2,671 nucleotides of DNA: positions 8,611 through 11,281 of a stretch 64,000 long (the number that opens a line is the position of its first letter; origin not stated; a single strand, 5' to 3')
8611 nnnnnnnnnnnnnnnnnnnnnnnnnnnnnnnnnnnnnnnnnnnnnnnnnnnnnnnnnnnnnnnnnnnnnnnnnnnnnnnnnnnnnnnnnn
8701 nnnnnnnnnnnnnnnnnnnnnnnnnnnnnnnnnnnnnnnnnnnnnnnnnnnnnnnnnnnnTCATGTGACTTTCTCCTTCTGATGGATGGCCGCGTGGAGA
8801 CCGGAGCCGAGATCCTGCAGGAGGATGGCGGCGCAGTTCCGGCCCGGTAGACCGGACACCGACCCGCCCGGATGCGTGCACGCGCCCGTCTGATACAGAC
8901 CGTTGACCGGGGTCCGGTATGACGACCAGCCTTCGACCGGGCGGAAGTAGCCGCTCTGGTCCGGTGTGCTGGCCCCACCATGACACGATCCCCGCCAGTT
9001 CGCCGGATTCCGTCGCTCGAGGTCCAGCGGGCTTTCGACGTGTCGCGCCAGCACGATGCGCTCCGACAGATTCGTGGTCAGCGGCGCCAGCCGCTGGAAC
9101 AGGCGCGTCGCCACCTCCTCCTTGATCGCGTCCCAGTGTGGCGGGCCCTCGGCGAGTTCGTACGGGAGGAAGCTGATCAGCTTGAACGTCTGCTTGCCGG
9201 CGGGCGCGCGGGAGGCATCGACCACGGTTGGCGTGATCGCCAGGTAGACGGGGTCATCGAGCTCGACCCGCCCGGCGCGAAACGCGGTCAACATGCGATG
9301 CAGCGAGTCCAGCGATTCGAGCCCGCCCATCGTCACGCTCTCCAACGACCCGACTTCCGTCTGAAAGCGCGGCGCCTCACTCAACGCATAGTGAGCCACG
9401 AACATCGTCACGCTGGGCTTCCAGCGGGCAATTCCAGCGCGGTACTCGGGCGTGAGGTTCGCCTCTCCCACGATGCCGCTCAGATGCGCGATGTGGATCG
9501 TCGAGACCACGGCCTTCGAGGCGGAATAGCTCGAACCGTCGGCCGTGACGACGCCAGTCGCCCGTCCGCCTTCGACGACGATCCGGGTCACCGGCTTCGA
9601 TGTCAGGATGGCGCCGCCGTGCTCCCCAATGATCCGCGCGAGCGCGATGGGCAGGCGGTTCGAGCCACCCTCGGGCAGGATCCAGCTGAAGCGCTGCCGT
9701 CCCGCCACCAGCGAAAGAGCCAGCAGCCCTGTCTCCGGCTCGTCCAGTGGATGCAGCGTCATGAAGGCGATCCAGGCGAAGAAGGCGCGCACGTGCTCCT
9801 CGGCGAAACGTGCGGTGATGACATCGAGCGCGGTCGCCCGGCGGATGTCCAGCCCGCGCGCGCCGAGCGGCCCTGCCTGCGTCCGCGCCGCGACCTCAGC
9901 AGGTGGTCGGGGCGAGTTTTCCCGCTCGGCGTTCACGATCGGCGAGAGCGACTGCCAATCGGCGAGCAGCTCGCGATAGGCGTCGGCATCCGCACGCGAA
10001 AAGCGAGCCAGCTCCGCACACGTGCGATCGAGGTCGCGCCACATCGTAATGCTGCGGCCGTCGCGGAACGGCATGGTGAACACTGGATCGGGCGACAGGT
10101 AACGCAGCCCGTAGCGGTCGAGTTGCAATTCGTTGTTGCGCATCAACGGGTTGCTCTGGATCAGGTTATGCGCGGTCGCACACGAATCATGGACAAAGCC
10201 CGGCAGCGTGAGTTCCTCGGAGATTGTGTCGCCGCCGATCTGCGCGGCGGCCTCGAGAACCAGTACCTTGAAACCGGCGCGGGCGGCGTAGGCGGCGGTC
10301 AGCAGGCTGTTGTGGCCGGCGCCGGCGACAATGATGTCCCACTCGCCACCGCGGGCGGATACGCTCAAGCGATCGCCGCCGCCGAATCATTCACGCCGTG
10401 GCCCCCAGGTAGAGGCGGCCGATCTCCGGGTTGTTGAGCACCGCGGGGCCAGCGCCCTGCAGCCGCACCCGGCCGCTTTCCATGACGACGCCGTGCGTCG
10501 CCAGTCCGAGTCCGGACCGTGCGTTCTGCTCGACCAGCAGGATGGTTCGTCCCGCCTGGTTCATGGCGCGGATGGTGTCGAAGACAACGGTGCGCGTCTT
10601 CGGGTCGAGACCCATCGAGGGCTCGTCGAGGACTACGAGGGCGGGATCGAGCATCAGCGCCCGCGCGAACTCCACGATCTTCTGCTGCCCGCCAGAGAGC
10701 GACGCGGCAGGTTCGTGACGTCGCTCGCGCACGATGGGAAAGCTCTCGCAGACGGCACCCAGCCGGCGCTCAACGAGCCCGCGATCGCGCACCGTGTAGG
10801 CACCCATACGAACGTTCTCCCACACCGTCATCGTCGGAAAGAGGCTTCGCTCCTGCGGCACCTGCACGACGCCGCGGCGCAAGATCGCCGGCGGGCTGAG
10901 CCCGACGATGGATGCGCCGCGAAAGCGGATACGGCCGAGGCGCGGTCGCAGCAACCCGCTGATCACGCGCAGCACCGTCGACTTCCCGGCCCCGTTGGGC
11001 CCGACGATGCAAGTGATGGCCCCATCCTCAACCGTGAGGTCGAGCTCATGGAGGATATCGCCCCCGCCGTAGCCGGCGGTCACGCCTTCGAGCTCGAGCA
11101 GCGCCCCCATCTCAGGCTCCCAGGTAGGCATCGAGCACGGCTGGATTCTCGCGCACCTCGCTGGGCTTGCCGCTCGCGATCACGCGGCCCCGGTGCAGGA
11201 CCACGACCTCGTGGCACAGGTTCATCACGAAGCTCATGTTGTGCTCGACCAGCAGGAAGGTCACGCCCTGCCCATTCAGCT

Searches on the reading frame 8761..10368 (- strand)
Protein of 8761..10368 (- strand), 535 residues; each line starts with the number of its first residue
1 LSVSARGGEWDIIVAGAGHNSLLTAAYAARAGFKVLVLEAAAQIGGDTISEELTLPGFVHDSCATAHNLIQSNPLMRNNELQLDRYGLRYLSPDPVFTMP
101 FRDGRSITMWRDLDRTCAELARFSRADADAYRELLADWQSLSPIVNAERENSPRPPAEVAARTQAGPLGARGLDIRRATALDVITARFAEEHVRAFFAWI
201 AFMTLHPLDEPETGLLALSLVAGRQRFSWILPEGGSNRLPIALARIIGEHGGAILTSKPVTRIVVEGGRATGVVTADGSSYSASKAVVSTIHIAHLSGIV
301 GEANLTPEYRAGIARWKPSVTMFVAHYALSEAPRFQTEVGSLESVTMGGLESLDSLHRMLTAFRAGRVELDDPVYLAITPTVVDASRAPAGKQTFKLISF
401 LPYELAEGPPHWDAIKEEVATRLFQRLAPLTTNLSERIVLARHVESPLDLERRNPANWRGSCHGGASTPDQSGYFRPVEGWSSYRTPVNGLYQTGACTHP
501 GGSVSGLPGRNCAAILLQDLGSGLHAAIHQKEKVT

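Call 60: search_protein_families(library=pfam, proteins=[window:8761-10368:-])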
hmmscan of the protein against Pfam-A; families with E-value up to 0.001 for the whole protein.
window:8761-10368:- (535 aa): 6 families
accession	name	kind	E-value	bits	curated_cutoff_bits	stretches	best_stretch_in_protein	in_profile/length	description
PF01593.30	Amino_oxidase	-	1.3e-15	58.1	19.8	1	24-336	6-297/443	Flavin containing amine oxidoreductase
PF13450.12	NAD_binding_8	-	2.7e-10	40.8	21.9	1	14-74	1-59/68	NAD(P)-binding Rossmann-like domain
PF01266.30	DAO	-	5.8e-09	36.4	27.9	1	11-288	1-199/353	FAD dependent oxidoreductase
PF01946.23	Thi4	-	0.00044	20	26.2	1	9-48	17-57/235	Thi4 family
PF12831.13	FAD_oxidored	-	0.00045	20.1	27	0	11-50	1-40/416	FAD dependent oxidoreductase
PF00996.24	GDI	-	0.00073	18.6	23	0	224-280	218-275/436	GDP dissociation inhibitor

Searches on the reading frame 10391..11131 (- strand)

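Call 60: search_protein_families(library=pfam, proteins=[window:10391-11131:-])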
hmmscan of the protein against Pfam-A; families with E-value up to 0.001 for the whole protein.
window:10391-11131:- (246 aa): 7 families
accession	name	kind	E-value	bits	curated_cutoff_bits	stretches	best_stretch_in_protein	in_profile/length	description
PF00005.33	ABC_tran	-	7e-31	108.1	25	1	27-172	1-136/137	ABC transporter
PF13304.12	AAA_21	-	6.9e-13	49.8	27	2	39-86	1-47/304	AAA domain, putative AbiEii toxin, Type IV TA system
PF02463.25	SMC_N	-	5.3e-07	29.7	40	0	38-58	25-45/220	RecF/RecN/SMC N terminal domain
PF13555.12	AAA_29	-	2.1e-05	24.6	27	1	34-74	19-58/61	P-loop containing region of AAA domain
PF13476.12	AAA_23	-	2.6e-05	25.4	27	1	31-59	16-41/201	AAA domain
PF13175.12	AAA_15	-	0.00021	21.5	32.1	1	34-62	23-48/374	AAA ATPase domain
PF13514.12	AAA_27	-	0.00026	21.1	22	1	28-61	17-50/206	AAA domain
